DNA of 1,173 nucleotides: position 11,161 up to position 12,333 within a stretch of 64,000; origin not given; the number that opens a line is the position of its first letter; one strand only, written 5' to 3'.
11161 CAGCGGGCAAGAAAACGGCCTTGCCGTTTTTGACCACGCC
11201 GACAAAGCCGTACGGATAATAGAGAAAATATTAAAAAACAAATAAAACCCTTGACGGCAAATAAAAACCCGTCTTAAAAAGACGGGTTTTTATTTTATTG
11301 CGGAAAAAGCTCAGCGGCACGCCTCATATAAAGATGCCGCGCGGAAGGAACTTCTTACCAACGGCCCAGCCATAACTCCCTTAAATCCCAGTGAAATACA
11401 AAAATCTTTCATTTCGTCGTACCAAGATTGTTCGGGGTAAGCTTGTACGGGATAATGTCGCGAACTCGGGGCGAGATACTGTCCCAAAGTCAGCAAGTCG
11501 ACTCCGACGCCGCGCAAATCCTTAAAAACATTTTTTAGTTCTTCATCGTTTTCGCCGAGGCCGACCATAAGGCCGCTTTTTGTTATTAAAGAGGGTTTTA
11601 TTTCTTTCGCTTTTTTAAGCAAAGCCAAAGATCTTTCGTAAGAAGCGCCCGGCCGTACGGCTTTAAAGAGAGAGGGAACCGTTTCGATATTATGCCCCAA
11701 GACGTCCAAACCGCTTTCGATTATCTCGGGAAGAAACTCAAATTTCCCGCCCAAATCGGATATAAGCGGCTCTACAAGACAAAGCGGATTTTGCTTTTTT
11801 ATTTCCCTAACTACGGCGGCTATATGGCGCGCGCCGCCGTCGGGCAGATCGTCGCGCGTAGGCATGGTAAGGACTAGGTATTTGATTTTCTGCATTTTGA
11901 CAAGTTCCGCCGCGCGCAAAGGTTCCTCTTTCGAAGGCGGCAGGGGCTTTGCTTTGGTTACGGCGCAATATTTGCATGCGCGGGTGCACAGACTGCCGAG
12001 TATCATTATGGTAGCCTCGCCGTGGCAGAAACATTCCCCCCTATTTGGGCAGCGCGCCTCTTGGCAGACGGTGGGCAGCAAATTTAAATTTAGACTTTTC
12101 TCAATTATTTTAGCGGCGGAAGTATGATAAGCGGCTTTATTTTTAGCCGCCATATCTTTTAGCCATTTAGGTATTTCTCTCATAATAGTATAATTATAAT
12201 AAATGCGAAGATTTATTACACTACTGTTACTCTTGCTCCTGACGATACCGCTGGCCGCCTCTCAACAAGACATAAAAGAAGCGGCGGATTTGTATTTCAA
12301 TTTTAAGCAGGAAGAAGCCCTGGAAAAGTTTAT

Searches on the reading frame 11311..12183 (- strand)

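Call 61: search_protein_families(library=pfam, proteins=[window:11311-12183:-], max_evalue=0.001)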
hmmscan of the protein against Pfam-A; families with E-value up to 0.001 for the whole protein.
window:11311-12183:- (290 aa): 1 family
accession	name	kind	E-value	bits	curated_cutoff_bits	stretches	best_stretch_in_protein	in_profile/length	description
PF04055.27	Radical_SAM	-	3.1e-21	76.7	29.5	1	61-223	2-166/166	Radical SAM superfamily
